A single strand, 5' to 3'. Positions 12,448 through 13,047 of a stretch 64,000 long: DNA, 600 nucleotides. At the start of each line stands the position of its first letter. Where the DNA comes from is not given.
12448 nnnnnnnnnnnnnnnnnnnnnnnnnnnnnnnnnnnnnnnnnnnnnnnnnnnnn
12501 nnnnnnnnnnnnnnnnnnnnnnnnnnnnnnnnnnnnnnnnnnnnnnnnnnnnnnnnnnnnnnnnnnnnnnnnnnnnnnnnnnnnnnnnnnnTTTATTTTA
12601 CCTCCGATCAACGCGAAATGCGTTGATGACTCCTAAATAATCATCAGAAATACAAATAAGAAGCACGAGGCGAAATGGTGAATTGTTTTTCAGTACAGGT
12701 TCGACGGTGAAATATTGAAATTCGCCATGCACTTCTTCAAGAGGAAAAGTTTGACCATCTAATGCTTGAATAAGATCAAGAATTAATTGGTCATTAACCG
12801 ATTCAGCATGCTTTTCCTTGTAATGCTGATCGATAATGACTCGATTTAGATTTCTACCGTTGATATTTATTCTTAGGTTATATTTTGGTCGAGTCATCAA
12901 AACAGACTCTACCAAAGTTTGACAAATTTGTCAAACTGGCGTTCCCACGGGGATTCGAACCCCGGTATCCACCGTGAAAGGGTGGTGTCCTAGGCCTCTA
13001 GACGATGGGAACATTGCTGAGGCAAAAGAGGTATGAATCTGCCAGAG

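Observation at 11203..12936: tRNA-abutting four-gene cassette: toxin-like / XRE pair translationally coupled to two secreted proteins, driven by a palindrome-embedded consensus promoter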

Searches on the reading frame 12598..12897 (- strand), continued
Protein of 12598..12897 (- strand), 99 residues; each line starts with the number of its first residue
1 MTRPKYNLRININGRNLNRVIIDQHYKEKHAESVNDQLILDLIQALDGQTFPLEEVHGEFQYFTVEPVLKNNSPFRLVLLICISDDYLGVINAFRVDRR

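Call 84: search_protein_families(library=pfam, alignment_id=A1, max_evalue=10)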
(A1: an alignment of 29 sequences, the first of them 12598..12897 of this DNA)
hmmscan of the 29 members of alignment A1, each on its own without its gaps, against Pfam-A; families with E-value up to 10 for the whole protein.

A. member 1, window:12598-12897:- (99 aa): 0 families

B. families by the number of members that match (of 29 scanned): 10 families
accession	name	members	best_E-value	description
PF23075.1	zf-C2H2_ZNF462_11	2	0.11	Zinc finger protein 462, C2H2 zinc finger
PF21880.1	DUF6916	1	0.026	Domain of unknown function (DUF6916)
PF00432.27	Prenyltrans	1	0.043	Prenyltransferase alpha-alpha toroid domain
PF14603.12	hSH3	1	0.058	Helically-extended SH3 domain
PF23094.2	MBTPS1_3rd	1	0.058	MBTPS1, third Ig-like domain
PF12638.12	Staygreen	1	0.096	Staygreen protein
PF12594.13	DUF3764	1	0.1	Protein of unknown function (DUF3764)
PF24054.1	DUF7357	1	0.11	Domain of unknown function (DUF7357)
PF02440.21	Adeno_E3_CR1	1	0.13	Adenovirus E3 region protein CR1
PF13623.11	SurA_N_2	1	0.19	SurA-like N-terminal domain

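Call 89: search_protein_representatives(alignment_id=A1)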
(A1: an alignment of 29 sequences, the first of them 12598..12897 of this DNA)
Query: 29 sequences, 100 profile positions. Proteins with E-value up to 0.001 (for the whole library): 367; up to 1e-10: 172; up to 1e-30: 9. The best 150 are listed.
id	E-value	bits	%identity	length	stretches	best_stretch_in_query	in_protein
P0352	9.1e-39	148.0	-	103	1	1-98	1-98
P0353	1.0e-38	147.9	-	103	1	1-98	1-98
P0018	6.9e-38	145.2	-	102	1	4-100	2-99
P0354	7.0e-37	142.0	-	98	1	2-99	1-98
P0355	1.1e-35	138.1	-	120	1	2-99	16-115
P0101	1.8e-34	134.2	-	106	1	2-99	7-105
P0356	1.9e-31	124.5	-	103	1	2-99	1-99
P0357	7.4e-31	122.7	-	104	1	2-100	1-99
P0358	1.0e-30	122.2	-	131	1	6-100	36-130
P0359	4.0e-28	113.9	-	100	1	3-100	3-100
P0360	8.1e-28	112.9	-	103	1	1-99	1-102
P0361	1.5e-27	112.0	-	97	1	2-97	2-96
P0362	6.3e-27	110.1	-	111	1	3-98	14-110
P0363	8.1e-27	109.7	-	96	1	1-95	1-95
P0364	2.1e-26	108.4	-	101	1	3-98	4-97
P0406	3.4e-20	88.4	-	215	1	2-98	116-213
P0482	2.1e-13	66.6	-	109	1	7-98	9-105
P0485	6.9e-13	65.0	-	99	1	6-96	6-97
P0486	7.7e-13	64.9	-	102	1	6-98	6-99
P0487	9.4e-13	64.6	-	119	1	2-96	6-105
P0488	1.2e-12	64.2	-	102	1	3-95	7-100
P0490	1.3e-12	64.1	-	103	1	4-95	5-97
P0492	2.0e-12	63.5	-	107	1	8-98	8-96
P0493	2.2e-12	63.4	-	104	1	12-99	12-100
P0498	4.0e-12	62.6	-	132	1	4-97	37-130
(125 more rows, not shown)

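Call 90: search_protein_families(library=pfam, proteins=[P0482, P0485, P0486, P0487, P0488, P0490, P0492, P0493, P0498, P0406], max_evalue=1)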
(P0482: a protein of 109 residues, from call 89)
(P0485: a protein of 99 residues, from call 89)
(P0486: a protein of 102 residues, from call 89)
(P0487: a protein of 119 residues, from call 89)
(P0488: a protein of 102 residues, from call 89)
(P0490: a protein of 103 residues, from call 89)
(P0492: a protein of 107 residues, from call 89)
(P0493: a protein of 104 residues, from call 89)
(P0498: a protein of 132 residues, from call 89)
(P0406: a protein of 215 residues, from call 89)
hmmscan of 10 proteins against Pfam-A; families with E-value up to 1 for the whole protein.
P0482 (109 aa): 0 families

P0485 (99 aa): 0 families

P0486 (102 aa): 0 families

P0487 (119 aa): 1 family
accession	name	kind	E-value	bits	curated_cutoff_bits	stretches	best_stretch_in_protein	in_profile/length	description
PF06552.18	TOM20_plant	-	0.1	12.8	20.6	1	7-52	19-62/187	Plant specific mitochondrial import receptor subunit TOM20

P0488 (102 aa): 0 families

P0490 (103 aa): 0 families

P0492 (107 aa): 4 families
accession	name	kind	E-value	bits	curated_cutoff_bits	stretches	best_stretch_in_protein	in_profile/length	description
PF19036.6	Fuz_longin_1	-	0.0059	17.2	26.1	1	30-98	17-79/125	First Longin domain of FUZ, MON1 and HPS1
PF18825.6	LPD13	-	0.0086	16.4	27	1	15-96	47-130/139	Large polyvalent protein-associated domain 13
PF18819.6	MuF_C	-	0.0097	16.5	27.6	1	25-82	4-61/103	Phage MuF-C-terminal domain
PF14076.12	DUF4258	-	0.043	14.6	25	1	31-91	12-69/71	Domain of unknown function (DUF4258)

P0493 (104 aa): 0 families

P0498 (132 aa): 0 families

P0406 (215 aa): 0 families

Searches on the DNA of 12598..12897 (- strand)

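Call 93: search_rna_families(source=L072, start=5800, end=8200, threshold=gathering)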
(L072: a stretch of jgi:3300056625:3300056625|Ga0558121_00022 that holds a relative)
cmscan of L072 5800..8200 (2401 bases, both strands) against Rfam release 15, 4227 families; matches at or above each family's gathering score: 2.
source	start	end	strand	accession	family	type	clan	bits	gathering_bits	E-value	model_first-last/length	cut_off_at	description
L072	6109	6366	+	RF02005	group-II-D1D4-6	Intron;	CL00102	87.1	49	2.2e-24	1-225/225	no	Group II catalytic intron D1-D4-6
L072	7921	8002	+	RF00029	Intron_gpII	Intron;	-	44.6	40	6e-07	1-77/77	no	Group II catalytic intron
